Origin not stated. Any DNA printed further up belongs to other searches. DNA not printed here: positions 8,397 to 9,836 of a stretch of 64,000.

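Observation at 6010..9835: Tandem triplication (plus a 3' stub of a 4th copy) of an unusual pentapeptide-repeat::RidA fusion gene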

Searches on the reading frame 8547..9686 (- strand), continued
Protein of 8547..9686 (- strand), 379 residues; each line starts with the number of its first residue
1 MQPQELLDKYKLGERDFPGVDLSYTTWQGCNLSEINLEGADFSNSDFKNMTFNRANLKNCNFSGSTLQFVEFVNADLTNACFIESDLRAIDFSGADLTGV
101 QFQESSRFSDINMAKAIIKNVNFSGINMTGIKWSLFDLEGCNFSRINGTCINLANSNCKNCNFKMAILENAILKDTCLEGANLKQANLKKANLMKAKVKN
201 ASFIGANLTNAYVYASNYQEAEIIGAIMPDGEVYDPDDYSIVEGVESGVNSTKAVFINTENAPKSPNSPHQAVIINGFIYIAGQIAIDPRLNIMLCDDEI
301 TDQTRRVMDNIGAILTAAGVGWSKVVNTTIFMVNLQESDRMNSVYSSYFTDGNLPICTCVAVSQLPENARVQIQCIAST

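Call 44: find_homologous_proteins(query=L086:8133-9566:+, max_evalue=1e-20)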
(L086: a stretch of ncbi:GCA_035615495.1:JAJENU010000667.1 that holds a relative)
Query L086:8133-9566:+ (477 aa): 3988 proteins with E <= 1e-20 among 8000 candidates; the best 120 are listed.
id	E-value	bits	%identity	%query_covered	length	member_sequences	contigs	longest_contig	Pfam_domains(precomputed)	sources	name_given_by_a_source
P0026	1.7e-106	375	54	69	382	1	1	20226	PF13576.13,PF01042.27,PF13599.14,PF00805.29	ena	-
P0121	2.1e-105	372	54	63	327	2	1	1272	PF13576.13,PF01042.27,PF13599.14,PF00805.29,PF25296.2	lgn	-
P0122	3.8e-105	371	48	80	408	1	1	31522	PF13576.13,PF01042.27,PF13599.14,PF00805.29,PF25296.2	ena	-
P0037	3.1e-104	368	48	79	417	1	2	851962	PF13576.13,PF01042.27,PF13599.14,PF00805.29,PF25296.2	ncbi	-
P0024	3.2e-101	358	48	96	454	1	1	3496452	PF13576.13,PF01042.27,PF13599.14,PF00805.29,PF25296.2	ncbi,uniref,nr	ncbi:endoribonuclease L-PSP [Nostoc sp. KVJ3]|uniref:Rid family detoxifying hydrolase n=1 Tax=Nostoc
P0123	1.1e-100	356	47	96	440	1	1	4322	PF13576.13,PF01042.27,PF13599.14,PF00805.29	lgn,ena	-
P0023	1.9e-99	352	47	96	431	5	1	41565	PF13576.13,PF01042.27,PF13599.14,PF00805.29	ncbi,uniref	ncbi:MAG: Rid family detoxifying hydrolase [Nostoc sp.]|uniref:Rid family detoxifying hydrolase n=1 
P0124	6.9e-98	347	47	96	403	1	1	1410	PF13576.13,PF01042.27,PF13599.14,PF00805.29,PF25296.2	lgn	-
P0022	8.7e-98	347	50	72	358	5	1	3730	PF13576.13,PF01042.27,PF13599.14,PF00805.29,PF25296.2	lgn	-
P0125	2.0e-97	346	51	71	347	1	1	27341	PF13576.13,PF01042.27,PF13599.14,PF00805.29,PF25296.2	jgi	jgi:2-iminobutanoate/2-iminopropanoate deaminase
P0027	1.9e-96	342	47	82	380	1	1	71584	PF13576.13,PF01042.27,PF13599.14,PF00805.29,PF25296.2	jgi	jgi:2-iminobutanoate/2-iminopropanoate deaminase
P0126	2.7e-94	335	54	66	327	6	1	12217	PF13576.13,PF01042.27,PF13599.14,PF00805.29,PF25296.2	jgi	-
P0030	2.5e-92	329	48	78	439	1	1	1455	PF13576.13,PF01042.27,PF13599.14,PF00805.29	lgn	-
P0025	4.3e-90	321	51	66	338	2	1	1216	PF13576.13,PF01042.27,PF13599.14,PF00805.29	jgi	jgi:2-iminobutanoate/2-iminopropanoate deaminase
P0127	4.1e-89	318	51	64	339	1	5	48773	PF13576.13,PF01042.27,PF13599.14,PF00805.29,PF25296.2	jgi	jgi:2-iminobutanoate/2-iminopropanoate deaminase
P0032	4.0e-88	315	51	74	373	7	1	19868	PF13576.13,PF01042.27,PF13599.14,PF00805.29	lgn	-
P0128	5.0e-87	311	50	75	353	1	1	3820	PF13576.13,PF01042.27,PF13599.14,PF00805.29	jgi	jgi:2-iminobutanoate/2-iminopropanoate deaminase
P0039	5.3e-87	311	55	64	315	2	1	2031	PF13576.13,PF01042.27,PF13599.14,PF00805.29,PF25296.2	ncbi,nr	ncbi:MAG: endoribonuclease L-PSP [Okeania sp. SIO2H7]|nr:endoribonuclease L-PSP [Okeania sp. SIO2H7]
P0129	5.9e-84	301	58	58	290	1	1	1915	PF01042.27,PF13599.14,PF00805.29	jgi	jgi:2-iminobutanoate/2-iminopropanoate deaminase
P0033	4.9e-83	298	51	68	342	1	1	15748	PF13576.13,PF01042.27,PF13599.14,PF00805.29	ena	-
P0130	6.8e-83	298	56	58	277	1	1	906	PF01042.27,PF13599.14,PF00805.29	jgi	jgi:2-iminobutanoate/2-iminopropanoate deaminase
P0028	8.6e-83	297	52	70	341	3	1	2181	PF13576.13,PF01042.27,PF13599.14,PF00805.29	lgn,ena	-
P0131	2.4e-82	296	57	56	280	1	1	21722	PF13576.13,PF01042.27,PF13599.14,PF00805.29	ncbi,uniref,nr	ncbi:Rid family detoxifying hydrolase [Microcoleus asticus]|uniref:Rid family detoxifying hydrolase 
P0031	4.2e-82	295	53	62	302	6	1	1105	PF13576.13,PF01042.27,PF13599.14,PF00805.29,PF25296.2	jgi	jgi:2-iminobutanoate/2-iminopropanoate deaminase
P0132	4.6e-81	292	57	54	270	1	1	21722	PF13576.13,PF01042.27,PF13599.14,PF00805.29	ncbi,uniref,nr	ncbi:2-iminobutanoate/2-iminopropanoate deaminase [Microcoleus sp. IPMA8]|uniref:2-iminobutanoate/2-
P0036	4.7e-81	292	52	64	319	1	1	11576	PF13576.13,PF01042.27,PF13599.14,PF00805.29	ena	-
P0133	9.9e-81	291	50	68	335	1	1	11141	PF13576.13,PF01042.27,PF13599.14,PF00805.29,PF25296.2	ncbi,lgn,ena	-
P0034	2.3e-77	279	53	57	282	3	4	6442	PF13576.13,PF01042.27,PF13599.14,PF00805.29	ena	-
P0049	2.2e-76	276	54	54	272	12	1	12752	PF13576.13,PF01042.27,PF13599.14,PF00805.29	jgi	jgi:2-iminobutanoate/2-iminopropanoate deaminase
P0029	6.3e-76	275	50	64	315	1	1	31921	PF13576.13,PF01042.27,PF13599.14,PF00805.29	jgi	jgi:2-iminobutanoate/2-iminopropanoate deaminase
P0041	1.8e-75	273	53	56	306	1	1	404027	PF13576.13,PF01042.27,PF13599.14,PF00805.29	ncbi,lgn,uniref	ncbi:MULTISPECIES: Rid family detoxifying hydrolase [unclassified Nostoc]|uniref:Rid family detoxify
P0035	3.7e-75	272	50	64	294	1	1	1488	PF13576.13,PF01042.27,PF13599.14,PF00805.29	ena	-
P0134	5.5e-75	272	56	53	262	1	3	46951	PF01042.27,PF13599.14,PF00805.29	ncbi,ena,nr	ncbi:MAG: Rid family detoxifying hydrolase [Microcoleaceae cyanobacterium MO_207.B10]|nr:Rid family 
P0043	7.5e-75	271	54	56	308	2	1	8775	PF13576.13,PF01042.27,PF13599.14,PF00805.29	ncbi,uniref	ncbi:MAG: Rid family detoxifying hydrolase, partial [Nostoc sp.]|uniref:Rid family detoxifying hydro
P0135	1.3e-74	270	52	59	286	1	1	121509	PF13576.13,PF01042.27,PF13599.14,PF00805.29,PF25296.2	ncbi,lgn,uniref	ncbi:Rid family detoxifying hydrolase [Dapis sp. BLCC M126]|uniref:Rid family detoxifying hydrolase 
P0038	1.6e-74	270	50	61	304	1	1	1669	PF13576.13,PF01042.27,PF13599.14,PF00805.29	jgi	jgi:2-iminobutanoate/2-iminopropanoate deaminase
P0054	2.7e-74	269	56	52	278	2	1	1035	PF13576.13,PF01042.27,PF13599.14,PF00805.29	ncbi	-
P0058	3.0e-73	266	54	52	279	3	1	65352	PF01042.27,PF13599.14,PF00805.29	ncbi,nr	ncbi:pentapeptide repeat-containing protein [Coleofasciculus sp. FACHB-129]|nr:pentapeptide repeat-c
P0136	6.6e-73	265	51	58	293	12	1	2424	PF13576.13,PF01042.27,PF13599.14,PF00805.29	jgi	jgi:2-iminobutanoate/2-iminopropanoate deaminase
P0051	9.1e-73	264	49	56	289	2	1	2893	PF13576.13,PF01042.27,PF13599.14,PF00805.29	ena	-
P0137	1.3e-72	264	53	60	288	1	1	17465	PF01042.27,PF13599.14,PF00805.29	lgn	-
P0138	3.9e-72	262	52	57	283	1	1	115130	PF13576.13,PF01042.27,PF13599.14,PF00805.29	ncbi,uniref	ncbi:Rid family detoxifying hydrolase, partial [Nostoc cycadae]|uniref:Rid family detoxifying hydrol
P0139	9.7e-72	261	53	55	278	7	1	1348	PF13576.13,PF01042.27,PF13599.14,PF00805.29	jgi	jgi:2-iminobutanoate/2-iminopropanoate deaminase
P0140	2.0e-71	260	53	57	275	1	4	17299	PF01042.27,PF13599.14,PF00805.29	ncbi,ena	-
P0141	2.0e-71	260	48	64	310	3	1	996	PF13576.13,PF01042.27,PF13599.14,PF00805.29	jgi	jgi:2-iminobutanoate/2-iminopropanoate deaminase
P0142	2.9e-71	259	56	51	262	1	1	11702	PF01042.27,PF13599.14,PF00805.29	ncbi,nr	ncbi:MAG: endoribonuclease L-PSP [Oscillatoriales cyanobacterium RU_3_3]|nr:endoribonuclease L-PSP [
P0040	8.7e-71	258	53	53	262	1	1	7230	PF13576.13,PF01042.27,PF13599.14,PF00805.29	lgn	-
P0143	7.0e-70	255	40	64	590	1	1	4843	PF13576.13,PF13599.14,PF00805.29,PF04471.19,PF25296.2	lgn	-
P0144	8.7e-70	254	54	52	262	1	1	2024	PF13576.13,PF01042.27,PF13599.14,PF00805.29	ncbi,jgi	-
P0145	9.0e-70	254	40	60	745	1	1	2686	PF13576.13,PF13599.14,PF00805.29,PF25296.2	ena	-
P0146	1.5e-68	250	44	61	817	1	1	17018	PF13576.13,PF13599.14,PF00805.29,PF25296.2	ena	-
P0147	5.2e-68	249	46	69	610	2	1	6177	PF13576.13,PF13599.14,PF00805.29,PF25296.2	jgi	jgi:uncharacterized protein YjbI with pentapeptide repeats/very-short-patch-repair endonuclease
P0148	1.2e-67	247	43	67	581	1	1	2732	PF13576.13,PF13599.14,PF00805.29,PF25296.2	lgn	-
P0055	1.3e-67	247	53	56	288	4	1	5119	PF13576.13,PF01042.27,PF13599.14,PF00805.29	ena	-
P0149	5.3e-67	245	37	67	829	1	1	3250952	PF13576.13,PF13599.14,PF00805.29,PF25296.2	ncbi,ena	-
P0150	5.1e-66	242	43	63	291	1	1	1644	PF13576.13,PF01042.27,PF13599.14,PF00805.29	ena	-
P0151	3.5e-65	239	42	72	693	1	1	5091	PF13576.13,PF13599.14,PF00805.29,PF25296.2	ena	-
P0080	1.6e-63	234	35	68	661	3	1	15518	PF13576.13,PF13599.14,PF00805.29,PF25296.2,PF02342.24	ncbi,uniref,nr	ncbi:pentapeptide repeat-containing protein [Microcoleus sp. LEGE 07076]|uniref:pentapeptide repeat-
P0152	2.8e-63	233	43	62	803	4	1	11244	PF13576.13,PF13599.14,PF00805.29,PF25296.2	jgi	jgi:uncharacterized protein YjbI with pentapeptide repeats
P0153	4.8e-63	232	42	60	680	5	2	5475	PF13576.13,PF13599.14,PF00805.29,PF25296.2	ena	-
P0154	9.8e-63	231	44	61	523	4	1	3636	PF13576.13,PF13599.14,PF00805.29,PF25296.2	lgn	-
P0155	2.4e-62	230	44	60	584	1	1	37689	PF13576.13,PF13599.14,PF00805.29,PF25296.2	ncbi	ncbi:MAG: pentapeptide repeat-containing protein [Limnospira sp.]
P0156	1.7e-61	227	42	68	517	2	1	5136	PF13576.13,PF13599.14,PF00805.29,PF25296.2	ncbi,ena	-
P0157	1.9e-61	227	40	68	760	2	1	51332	PF13576.13,PF13599.14,PF00805.29,PF25296.2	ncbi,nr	ncbi:MAG: pentapeptide repeat protein [Solimicrobium sp.]|nr:pentapeptide repeat protein [Solimicrob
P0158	3.0e-61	226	41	65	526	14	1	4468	PF13576.13,PF13599.14,PF00805.29,PF25296.2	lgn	-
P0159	4.3e-61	226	42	67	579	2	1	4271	PF13576.13,PF13599.14,PF00805.29,PF25296.2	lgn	-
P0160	4.3e-61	226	45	61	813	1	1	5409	PF13576.13,PF13599.14,PF00805.29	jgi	jgi:uncharacterized protein YjbI with pentapeptide repeats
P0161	4.5e-60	222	40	62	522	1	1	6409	PF13576.13,PF13599.14,PF00805.29,PF25296.2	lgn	-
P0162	1.1e-59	221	45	61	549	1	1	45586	PF01582.26,PF13576.13,PF13599.14,PF00805.29,PF13676.12,PF25296.2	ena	-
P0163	1.2e-59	221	37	77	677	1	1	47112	PF13576.13,PF13599.14,PF00805.29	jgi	jgi:uncharacterized protein YjbI with pentapeptide repeats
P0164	2.0e-59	220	36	75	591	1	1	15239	PF13576.13,PF13599.14,PF00805.29,PF25296.2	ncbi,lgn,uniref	ncbi:pentapeptide repeat-containing protein [Acaryochloris marina NIES-2412]|uniref:pentapeptide rep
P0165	5.2e-59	219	42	61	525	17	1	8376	PF13576.13,PF13599.14,PF00805.29,PF25296.2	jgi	-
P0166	1.5e-58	217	38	66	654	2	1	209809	PF13576.13,PF13599.14,PF00805.29,PF25296.2,PF02342.24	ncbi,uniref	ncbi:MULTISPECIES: pentapeptide repeat-containing protein [unclassified Microcoleus]|uniref:pentapep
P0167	1.6e-57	214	43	68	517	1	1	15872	PF13576.13,PF13599.14,PF00805.29,PF25296.2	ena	-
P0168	3.5e-57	213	44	58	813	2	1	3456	PF13576.13,PF05569.18,PF13599.14,PF00805.29,PF25296.2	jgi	jgi:uncharacterized protein YjbI with pentapeptide repeats/beta-lactamase regulating signal transduc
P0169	5.3e-57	212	37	66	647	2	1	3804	PF13576.13,PF13599.14,PF00805.29,PF02342.24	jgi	jgi:uncharacterized protein YjbI with pentapeptide repeats/stress response protein SCP2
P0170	5.5e-57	212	37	66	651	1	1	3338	PF13576.13,PF13599.14,PF00805.29,PF02342.24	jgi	-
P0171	5.5e-57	212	37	66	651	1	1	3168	PF13576.13,PF13599.14,PF00805.29,PF02342.24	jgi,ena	-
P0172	5.5e-57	212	37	66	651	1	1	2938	PF13576.13,PF13599.14,PF00805.29,PF02342.24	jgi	-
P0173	7.0e-57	212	37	67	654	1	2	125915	PF13576.13,PF13599.14,PF00805.29,PF02342.24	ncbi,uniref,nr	ncbi:pentapeptide repeat-containing protein [Microcoleus vaginatus]|uniref:pentapeptide repeat-conta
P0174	2.6e-56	210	42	61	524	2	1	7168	PF13576.13,PF13599.14,PF00805.29,PF25296.2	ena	-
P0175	3.0e-56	210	40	75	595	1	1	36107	PF13576.13,PF13599.14,PF00805.29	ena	-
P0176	3.6e-56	210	42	61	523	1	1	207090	PF13576.13,PF13599.14,PF00805.29,PF25296.2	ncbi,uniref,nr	ncbi:pentapeptide repeat-containing protein [Roseofilum casamattae]|uniref:Pentapeptide repeat-conta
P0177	8.7e-56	208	38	65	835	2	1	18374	PF13576.13,PF13599.14,PF00805.29,PF25296.2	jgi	jgi:uncharacterized protein YjbI with pentapeptide repeats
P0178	9.3e-56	208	51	58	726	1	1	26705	PF13576.13,PF13599.14,PF00805.29,PF13676.12,PF25296.2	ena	-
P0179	9.8e-56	208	39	68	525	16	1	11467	PF13576.13,PF13599.14,PF00805.29,PF25296.2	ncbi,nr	ncbi:MAG: pentapeptide repeat-containing protein [Phormidium sp. GEM2.Bin31]|nr:MAG: pentapeptide re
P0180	1.3e-55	208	42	63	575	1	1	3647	PF13576.13,PF13599.14,PF00805.29,PF25296.2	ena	-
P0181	4.6e-55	206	42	61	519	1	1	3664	PF13576.13,PF13599.14,PF00805.29,PF25296.2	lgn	-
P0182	4.7e-55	206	37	66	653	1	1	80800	PF13576.13,PF13599.14,PF00805.29,PF25296.2,PF02342.24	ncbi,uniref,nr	ncbi:pentapeptide repeat-containing protein [Microcoleus asticus]|uniref:General stress protein 16U 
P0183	5.2e-55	206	44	69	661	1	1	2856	PF13576.13,PF13599.14,PF00805.29,PF25296.2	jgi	jgi:uncharacterized protein YjbI with pentapeptide repeats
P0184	6.3e-55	205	39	71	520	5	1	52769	PF13576.13,PF13599.14,PF00805.29,PF25296.2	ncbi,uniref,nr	ncbi:pentapeptide repeat-containing protein [Argonema antarcticum]|uniref:pentapeptide repeat-contai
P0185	7.4e-55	205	45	60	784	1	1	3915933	PF13576.13,PF13599.14,PF00805.29,PF25296.2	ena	-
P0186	1.2e-54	205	44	68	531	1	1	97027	PF13576.13,PF13599.14,PF00805.29,PF25296.2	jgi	jgi:uncharacterized protein YjbI with pentapeptide repeats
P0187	1.7e-54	204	42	49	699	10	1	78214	PF13576.13,PF13599.14,PF00805.29,PF25296.2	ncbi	ncbi:pentapeptide repeat-containing protein [Streptomyces sp. NPDC001073]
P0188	2.0e-54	204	38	71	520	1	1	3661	PF13576.13,PF13599.14,PF00805.29,PF25296.2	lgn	-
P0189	2.7e-54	203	38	68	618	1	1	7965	PF13576.13,PF13599.14,PF00805.29,PF25296.2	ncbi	-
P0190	3.3e-54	203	36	59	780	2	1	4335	PF13576.13,PF13599.14,PF00805.29,PF25296.2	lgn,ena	-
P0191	9.3e-54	202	42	64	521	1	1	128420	PF13576.13,PF13599.14,PF00805.29,PF25296.2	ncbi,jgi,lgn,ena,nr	ncbi:MAG: pentapeptide repeat-containing protein [Goleter apudmare HA4340-LM2]|jgi:uncharacterized p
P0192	1.9e-53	201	42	60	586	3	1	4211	PF13576.13,PF13599.14,PF00805.29,PF25296.2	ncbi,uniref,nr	ncbi:pentapeptide repeat-containing protein [Limnofasciculus baicalensis]|uniref:Pentapeptide repeat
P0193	8.3e-53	198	42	61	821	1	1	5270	PF13576.13,PF13599.14,PF00805.29,PF07995.18,PF25296.2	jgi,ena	-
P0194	8.7e-53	198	42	59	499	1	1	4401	PF01582.26,PF13576.13,PF13599.14,PF00805.29,PF13676.12,PF25296.2,PF08937.17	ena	-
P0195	9.2e-53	198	46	58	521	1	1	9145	PF13576.13,PF13599.14,PF00805.29,PF25296.2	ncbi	-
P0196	1.3e-52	198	43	67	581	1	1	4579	PF13576.13,PF13599.14,PF00805.29,PF25296.2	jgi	-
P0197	2.5e-52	197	42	72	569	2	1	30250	PF13576.13,PF13599.14,PF00805.29,PF25296.2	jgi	-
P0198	3.1e-52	197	34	61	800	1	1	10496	PF13576.13,PF13599.14,PF00805.29,PF25296.2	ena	-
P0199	3.5e-52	196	43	67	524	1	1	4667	PF13576.13,PF13599.14,PF00805.29,PF25296.2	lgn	-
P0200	3.9e-52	196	41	68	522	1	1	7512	PF13576.13,PF13599.14,PF00805.29,PF25296.2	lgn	-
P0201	4.0e-52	196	47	49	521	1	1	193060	PF13576.13,PF13599.14,PF00805.29,PF25296.2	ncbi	-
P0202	4.5e-52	196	46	59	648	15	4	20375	PF07714.24,PF00069.32,PF13576.13,PF13599.14,PF00805.29,PF01636.30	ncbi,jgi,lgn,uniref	ncbi:pentapeptide repeat-containing protein [Microseira sp. BLCC-F43]|jgi:uncharacterized protein Yj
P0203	4.6e-52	196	41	62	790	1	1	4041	PF13576.13,PF13599.14,PF00805.29,PF25296.2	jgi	jgi:uncharacterized protein YjbI with pentapeptide repeats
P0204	4.7e-52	196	39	68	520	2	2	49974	PF13576.13,PF13599.14,PF00805.29,PF25296.2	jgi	jgi:uncharacterized protein YjbI with pentapeptide repeats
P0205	4.9e-52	196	37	74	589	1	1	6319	PF13576.13,PF13599.14,PF00805.29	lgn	-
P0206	6.2e-52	196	46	63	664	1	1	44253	PF13576.13,PF13599.14,PF00805.29,PF25296.2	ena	-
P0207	7.1e-52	195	42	68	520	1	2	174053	PF13576.13,PF13599.14,PF00805.29,PF25296.2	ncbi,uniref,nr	ncbi:pentapeptide repeat-containing protein [Nostoc sp. FACHB-152]|uniref:pentapeptide repeat-contai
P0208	7.3e-52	195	38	94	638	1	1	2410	PF13576.13,PF13599.14,PF00805.29,PF13676.12,PF25296.2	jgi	jgi:uncharacterized protein YjbI with pentapeptide repeats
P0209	8.2e-52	195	43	51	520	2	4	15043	PF13576.13,PF13599.14,PF00805.29,PF25296.2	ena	-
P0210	9.4e-52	195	38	58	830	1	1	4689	PF13576.13,PF13599.14,PF00805.29,PF25296.2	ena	-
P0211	1.2e-51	195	45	59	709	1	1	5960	PF13576.13,PF13599.14,PF00805.29,PF25296.2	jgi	jgi:uncharacterized protein YjbI with pentapeptide repeats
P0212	1.6e-51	194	44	64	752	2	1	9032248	PF07714.24,PF00069.32,PF13576.13,PF13599.14,PF00805.29,PF25296.2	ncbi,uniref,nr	ncbi:serine/threonine-protein kinase [Streptomyces avidinii]|uniref:serine/threonine-protein kinase 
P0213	1.7e-51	194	40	65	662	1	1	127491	PF13576.13,PF13599.14,PF00805.29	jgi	-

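Call 46: find_homologous_proteins(query=L006:9182-9571:+, max_evalue=1e-20)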
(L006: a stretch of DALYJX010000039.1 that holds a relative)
Query L006:9182-9571:+ (129 aa): 7889 proteins with E <= 1e-20 among 8000 candidates; the best 120 are listed.
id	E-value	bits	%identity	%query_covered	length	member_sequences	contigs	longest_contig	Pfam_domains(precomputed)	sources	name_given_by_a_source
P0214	7.3e-77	273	100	100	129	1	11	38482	PF01042.27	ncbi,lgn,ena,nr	ncbi:MAG TPA: reactive intermediate/imine deaminase [Cyanobacteria bacterium UBA11369]|nr:reactive i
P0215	9.9e-74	263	95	100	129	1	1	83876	PF01042.27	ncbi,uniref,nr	ncbi:RidA family protein [Microseira wollei]|uniref:YjgF-like protein n=1 Tax=Microseira wollei NIES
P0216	1.2e-73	263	95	100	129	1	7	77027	PF01042.27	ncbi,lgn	-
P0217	2.1e-73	262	95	100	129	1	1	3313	PF01042.27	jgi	-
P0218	3.6e-73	261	94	100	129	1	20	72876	PF01042.27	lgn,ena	-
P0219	6.4e-73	260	94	100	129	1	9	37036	PF01042.27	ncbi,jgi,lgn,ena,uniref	ncbi:RidA family protein [Microseira sp. BLCC-F43]|jgi:2-iminobutanoate/2-iminopropanoate deaminase|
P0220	1.9e-72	259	94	100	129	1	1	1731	PF01042.27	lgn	-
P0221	3.5e-72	258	94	100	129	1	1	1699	PF01042.27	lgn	-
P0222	3.9e-71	255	93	100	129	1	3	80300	PF01042.27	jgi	jgi:2-iminobutanoate/2-iminopropanoate deaminase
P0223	2.3e-70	252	92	100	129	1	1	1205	PF01042.27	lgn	-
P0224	3.3e-70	252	91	100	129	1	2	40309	PF01042.27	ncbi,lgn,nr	ncbi:MAG TPA: reactive intermediate/imine deaminase [Cyanobacteria bacterium UBA11372]|nr:reactive i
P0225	6.4e-70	251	89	100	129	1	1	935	PF01042.27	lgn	-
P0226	8.6e-69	247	87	100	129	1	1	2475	PF01042.27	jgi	jgi:2-iminobutanoate/2-iminopropanoate deaminase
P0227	1.5e-67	243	90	100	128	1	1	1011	PF01042.27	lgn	-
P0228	1.6e-67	243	84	100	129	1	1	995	PF01042.27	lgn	-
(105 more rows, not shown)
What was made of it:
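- Tried and rejected: The result is therefore inconclusive (calls 44, 46).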

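Call 53: fold_search(model_id=the predicted structure, library=pdb)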
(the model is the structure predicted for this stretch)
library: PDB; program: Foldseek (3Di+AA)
matches with E <= 10: 973; with E <= 0.001: 211
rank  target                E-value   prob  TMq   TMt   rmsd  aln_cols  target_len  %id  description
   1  3du1                  5.8e-14  1.00  0.28  0.44  12.5       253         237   22  The 2.0 Angstrom Resolution Crystal Structure of HetL, a Pentapeptide Repeat Protein involved in Heterocyst Differentiat (released 2008-11-11)
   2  5dqa_C                2.8e-12  1.00  0.24  0.40  11.6       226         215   26  t3284 loop variant of beta1 (released 2016-08-31)
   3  5dqa_A                9.8e-12  1.00  0.23  0.39  10.8       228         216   24  t3284 loop variant of beta1 (released 2016-08-31)
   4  4yc5                  2.8e-11  1.00  0.24  0.40  10.7       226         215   24  Beta1 synthetic solenoid protein (released 2016-03-09)
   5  4yei_A                3.4e-11  1.00  0.25  0.42  10.3       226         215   25  Beta1mut synthetic solenoid protein (released 2016-03-09)
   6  5dns_A                3.5e-11  1.00  0.24  0.39  12.5       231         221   23  t1428 loop variant in P3221 (released 2016-09-28)
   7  4yfo                  7.4e-11  1.00  0.26  0.39  10.6       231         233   24  beta1_ex1 (released 2016-03-16)
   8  5dn0                  1.1e-10  1.00  0.27  0.40   9.4       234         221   23  t1555 loop variant (released 2016-08-31)
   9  5v4d_A                1.5e-10  1.00  0.32  0.93   1.5       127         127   39  Crystal Structure of the Protein of Unknown Function of the Conserved Rid Protein Family YyfA from Yersinia pestis (released 2017-04-05)
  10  5v4d_B                5.5e-10  1.00  0.32  0.93   1.7       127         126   39  Crystal Structure of the Protein of Unknown Function of the Conserved Rid Protein Family YyfA from Yersinia pestis (released 2017-04-05)
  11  1x25_A                6.6e-10  1.00  0.31  0.91   1.8       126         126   38  Crystal Structure of a Member of YjgF Family from Sulfolobus Tokodaii (ST0811) (released 2006-02-07)
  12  1x25_B                7.0e-10  1.00  0.31  0.89   1.7       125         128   38  Crystal Structure of a Member of YjgF Family from Sulfolobus Tokodaii (ST0811) (released 2006-02-07)
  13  2dyy_J                1.1e-09  1.00  0.31  0.91   1.8       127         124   38  Crystal structure of putative translation initiation inhibitor PH0854 from Pyrococcus horikoshii (released 2007-03-19)
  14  4ycq                  1.4e-09  1.00  0.23  0.48  10.5       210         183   28  Beta1 synthetic solenoid protein (released 2016-03-09)
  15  2dyy_D                1.6e-09  1.00  0.32  0.92   1.7       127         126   39  Crystal structure of putative translation initiation inhibitor PH0854 from Pyrococcus horikoshii (released 2007-03-19)
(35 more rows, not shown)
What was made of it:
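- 8550..8921 (-): Rid (YjgF/L-PSP fold) domain of copy 1, aa 256-379. The equivalents are 7305-7676 in copy 2 and 6060-6431 in copy 3. Foldseek TM 0.87-0.93 and rmsd 1.5-1.8 A to RidA-family structures (call 53).
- On RidA subfamily of the Rid family (imine/enamine deaminase): Foldseek TM 0.87-0.93 to RidA structures (call 53).
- On Pentapeptide repeat protein family (PF00805): Top PDB hits are HetL and Np275/276-derived solenoids (call 53).
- Closest known: HetL and other cyanobacterial pentapeptide-repeat proteins. Same: HetL is the best structural match for the helix (3du1, call 53).
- HetL as nearest helix: 3du1, call 53. The Rid fold is preserved at TM about 0.9 (call 53).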

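Call 54: search_protein_families(library=padloc, proteins=[window:8547-9686:-], max_evalue=0.01)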
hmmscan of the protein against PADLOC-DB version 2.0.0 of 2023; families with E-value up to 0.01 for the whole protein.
window:8547-9686:- (379 aa): 1 family
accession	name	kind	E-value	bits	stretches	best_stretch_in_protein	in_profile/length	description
PDLC04030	PD-T4-2_B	-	2.6e-27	93.9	1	256-378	170-292/294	-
